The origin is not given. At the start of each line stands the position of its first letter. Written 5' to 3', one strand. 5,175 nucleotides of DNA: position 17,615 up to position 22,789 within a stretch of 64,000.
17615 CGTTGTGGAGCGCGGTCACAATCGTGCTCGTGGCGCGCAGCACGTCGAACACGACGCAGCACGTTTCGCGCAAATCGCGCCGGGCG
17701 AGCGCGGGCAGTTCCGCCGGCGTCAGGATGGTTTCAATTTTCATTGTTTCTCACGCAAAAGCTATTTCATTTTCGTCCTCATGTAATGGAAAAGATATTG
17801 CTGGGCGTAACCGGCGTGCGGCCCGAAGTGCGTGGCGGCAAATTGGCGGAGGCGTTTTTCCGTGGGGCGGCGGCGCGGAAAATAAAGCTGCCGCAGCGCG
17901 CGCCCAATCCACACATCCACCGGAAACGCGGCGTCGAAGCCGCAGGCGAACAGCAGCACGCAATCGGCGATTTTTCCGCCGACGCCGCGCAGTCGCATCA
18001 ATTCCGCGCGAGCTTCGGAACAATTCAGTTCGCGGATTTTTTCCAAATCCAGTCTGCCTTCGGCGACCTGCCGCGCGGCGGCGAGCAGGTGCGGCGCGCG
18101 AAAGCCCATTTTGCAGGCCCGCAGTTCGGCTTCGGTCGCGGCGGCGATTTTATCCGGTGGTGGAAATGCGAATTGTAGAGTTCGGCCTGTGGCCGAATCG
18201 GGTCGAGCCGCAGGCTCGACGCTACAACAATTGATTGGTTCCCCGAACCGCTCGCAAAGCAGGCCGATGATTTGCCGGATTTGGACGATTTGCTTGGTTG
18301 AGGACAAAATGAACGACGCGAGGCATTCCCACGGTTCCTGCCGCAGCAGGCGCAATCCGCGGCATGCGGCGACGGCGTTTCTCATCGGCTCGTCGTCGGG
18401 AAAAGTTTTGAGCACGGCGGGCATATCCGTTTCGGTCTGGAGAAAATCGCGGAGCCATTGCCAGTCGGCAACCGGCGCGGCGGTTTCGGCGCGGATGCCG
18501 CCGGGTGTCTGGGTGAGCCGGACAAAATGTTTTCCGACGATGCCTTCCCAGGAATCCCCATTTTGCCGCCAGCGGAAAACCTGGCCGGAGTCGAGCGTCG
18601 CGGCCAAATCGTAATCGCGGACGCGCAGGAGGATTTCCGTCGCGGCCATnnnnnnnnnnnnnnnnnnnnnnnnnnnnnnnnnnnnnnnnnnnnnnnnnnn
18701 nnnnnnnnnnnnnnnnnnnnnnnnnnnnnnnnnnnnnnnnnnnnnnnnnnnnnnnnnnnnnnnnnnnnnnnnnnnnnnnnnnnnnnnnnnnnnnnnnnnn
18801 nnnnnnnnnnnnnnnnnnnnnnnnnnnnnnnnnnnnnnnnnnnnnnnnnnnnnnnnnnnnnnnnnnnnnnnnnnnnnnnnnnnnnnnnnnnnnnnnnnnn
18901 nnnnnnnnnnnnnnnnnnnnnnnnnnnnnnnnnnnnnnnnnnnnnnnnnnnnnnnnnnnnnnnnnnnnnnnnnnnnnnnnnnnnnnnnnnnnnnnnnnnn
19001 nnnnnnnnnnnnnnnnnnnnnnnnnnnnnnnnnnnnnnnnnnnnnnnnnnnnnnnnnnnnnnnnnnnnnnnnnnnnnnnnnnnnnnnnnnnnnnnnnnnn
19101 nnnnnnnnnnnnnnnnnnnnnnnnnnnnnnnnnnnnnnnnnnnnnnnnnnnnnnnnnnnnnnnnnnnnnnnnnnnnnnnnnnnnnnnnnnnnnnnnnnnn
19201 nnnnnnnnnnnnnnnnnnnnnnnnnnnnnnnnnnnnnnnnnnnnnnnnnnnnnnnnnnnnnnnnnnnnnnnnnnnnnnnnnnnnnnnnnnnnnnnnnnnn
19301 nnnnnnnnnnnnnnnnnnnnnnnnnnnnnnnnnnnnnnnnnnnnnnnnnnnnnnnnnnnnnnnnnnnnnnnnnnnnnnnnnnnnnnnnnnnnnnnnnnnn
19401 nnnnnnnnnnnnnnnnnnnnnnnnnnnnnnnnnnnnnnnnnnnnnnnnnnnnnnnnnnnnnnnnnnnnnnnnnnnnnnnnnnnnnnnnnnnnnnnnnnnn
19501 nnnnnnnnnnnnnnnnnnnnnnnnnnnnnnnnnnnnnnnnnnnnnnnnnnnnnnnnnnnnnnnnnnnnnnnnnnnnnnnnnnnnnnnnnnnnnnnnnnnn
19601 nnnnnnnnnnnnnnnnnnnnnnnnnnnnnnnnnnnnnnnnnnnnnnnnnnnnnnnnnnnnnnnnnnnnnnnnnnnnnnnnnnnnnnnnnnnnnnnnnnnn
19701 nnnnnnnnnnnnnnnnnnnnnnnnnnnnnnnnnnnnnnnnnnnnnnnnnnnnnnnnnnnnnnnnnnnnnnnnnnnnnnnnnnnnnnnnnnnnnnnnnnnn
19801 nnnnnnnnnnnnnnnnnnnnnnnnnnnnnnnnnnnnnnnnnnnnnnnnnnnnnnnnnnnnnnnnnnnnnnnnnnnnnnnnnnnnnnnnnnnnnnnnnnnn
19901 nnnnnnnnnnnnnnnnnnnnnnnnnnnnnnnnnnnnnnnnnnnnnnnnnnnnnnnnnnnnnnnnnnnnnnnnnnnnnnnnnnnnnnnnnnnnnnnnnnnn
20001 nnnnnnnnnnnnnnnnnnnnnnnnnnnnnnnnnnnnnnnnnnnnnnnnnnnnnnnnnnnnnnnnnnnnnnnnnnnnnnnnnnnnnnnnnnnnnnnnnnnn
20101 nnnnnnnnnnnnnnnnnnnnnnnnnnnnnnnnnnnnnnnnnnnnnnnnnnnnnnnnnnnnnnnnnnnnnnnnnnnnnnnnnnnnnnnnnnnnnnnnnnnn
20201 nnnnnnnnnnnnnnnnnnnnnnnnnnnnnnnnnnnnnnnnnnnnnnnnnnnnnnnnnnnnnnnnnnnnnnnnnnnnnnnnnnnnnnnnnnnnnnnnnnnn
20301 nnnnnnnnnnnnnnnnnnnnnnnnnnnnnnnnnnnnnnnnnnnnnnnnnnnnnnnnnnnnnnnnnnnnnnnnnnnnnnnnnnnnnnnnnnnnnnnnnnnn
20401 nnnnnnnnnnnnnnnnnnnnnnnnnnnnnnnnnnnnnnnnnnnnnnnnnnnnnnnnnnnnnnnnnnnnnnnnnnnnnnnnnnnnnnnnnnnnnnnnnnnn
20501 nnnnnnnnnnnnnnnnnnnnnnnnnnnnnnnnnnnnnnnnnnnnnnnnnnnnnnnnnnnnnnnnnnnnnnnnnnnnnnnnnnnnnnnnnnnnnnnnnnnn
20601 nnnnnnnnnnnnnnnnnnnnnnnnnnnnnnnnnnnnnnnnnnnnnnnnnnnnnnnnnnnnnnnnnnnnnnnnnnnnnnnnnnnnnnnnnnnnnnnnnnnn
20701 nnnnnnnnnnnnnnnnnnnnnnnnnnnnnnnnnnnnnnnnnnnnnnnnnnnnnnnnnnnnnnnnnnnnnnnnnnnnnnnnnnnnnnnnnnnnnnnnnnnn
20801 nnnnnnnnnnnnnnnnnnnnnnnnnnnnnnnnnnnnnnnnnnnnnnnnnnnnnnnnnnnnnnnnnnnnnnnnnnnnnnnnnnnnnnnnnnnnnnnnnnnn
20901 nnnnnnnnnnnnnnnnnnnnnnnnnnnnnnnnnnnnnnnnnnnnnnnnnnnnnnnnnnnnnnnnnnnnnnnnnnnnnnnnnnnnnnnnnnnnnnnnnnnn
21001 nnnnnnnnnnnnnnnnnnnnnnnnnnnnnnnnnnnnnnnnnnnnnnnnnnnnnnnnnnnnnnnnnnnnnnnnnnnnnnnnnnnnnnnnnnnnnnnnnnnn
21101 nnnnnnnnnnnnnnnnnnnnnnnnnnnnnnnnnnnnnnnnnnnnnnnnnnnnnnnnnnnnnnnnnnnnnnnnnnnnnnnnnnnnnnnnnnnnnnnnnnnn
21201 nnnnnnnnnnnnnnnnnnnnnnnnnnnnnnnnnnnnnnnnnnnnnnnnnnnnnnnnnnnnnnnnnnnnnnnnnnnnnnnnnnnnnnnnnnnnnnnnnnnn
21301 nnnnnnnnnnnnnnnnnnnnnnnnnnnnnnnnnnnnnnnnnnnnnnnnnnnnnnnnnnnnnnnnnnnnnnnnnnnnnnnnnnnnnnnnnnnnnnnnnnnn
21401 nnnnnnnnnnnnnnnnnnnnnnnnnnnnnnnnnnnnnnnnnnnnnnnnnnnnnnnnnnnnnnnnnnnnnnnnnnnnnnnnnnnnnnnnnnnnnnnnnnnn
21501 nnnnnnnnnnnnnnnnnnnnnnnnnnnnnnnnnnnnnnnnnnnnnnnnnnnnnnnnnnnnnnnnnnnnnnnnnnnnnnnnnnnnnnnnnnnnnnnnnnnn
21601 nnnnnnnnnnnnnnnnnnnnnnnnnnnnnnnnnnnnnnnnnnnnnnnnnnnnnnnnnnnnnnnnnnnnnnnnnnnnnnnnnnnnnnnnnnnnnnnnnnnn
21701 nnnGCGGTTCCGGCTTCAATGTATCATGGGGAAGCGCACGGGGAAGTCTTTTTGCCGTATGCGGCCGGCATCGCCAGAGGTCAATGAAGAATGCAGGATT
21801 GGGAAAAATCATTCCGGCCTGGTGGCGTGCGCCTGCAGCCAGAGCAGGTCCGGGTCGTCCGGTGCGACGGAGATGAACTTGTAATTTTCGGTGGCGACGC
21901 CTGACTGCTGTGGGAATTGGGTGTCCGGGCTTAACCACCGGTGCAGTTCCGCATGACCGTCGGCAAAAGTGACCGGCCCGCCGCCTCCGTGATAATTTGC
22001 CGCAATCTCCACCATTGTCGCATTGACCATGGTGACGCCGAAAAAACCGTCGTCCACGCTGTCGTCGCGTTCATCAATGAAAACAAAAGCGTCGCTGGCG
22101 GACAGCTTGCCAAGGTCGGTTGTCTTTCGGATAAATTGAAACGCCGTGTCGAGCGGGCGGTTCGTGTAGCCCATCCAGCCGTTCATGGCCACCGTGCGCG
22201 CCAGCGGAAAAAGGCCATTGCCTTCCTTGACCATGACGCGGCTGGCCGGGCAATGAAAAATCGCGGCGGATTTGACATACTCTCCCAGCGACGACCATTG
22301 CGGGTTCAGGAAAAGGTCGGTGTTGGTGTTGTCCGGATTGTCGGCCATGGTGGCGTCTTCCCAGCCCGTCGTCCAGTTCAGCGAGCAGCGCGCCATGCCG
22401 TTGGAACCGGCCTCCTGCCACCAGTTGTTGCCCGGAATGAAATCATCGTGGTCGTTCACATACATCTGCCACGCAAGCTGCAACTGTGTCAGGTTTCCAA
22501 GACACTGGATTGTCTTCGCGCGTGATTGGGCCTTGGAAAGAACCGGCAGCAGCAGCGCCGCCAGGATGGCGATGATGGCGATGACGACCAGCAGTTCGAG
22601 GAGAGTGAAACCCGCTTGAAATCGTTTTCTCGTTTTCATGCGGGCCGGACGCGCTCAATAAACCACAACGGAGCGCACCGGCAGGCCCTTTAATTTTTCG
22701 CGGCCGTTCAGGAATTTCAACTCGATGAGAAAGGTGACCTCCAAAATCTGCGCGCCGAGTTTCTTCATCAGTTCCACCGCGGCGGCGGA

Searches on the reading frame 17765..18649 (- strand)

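Call 58: search_protein_families(library=pfam, proteins=[window:17765-18649:-], max_evalue=0.001)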
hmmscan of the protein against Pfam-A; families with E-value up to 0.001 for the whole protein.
window:17765-18649:- (295 aa): 2 families
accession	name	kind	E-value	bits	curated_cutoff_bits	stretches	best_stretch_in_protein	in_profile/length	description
PF07934.18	OGG_N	-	3.7e-17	63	23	1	7-110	3-115/115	8-oxoguanine DNA glycosylase, N-terminal domain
PF00730.31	HhH-GPD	-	4.7e-10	40.2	26.2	1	112-271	2-102/108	HhH-GPD superfamily base excision DNA repair protein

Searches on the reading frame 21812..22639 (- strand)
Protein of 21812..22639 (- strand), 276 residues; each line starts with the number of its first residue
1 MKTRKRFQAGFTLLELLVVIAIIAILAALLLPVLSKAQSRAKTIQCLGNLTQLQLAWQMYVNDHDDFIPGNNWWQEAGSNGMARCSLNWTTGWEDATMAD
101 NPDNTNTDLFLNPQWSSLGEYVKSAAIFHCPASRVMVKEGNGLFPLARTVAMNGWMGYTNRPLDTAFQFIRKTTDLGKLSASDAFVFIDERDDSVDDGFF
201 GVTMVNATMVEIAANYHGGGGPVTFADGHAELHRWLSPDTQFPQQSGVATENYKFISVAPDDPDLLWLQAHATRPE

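Call 58: search_protein_families(library=pfam, proteins=[window:21812-22639:-], max_evalue=0.001)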
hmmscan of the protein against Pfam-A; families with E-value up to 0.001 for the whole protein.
window:21812-22639:- (276 aa): 1 family
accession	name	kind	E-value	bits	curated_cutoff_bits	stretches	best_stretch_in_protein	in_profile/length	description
PF07963.17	N_methyl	-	1.5e-08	34.3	21.2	1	6-31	2-27/27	Prokaryotic N-terminal methylation motif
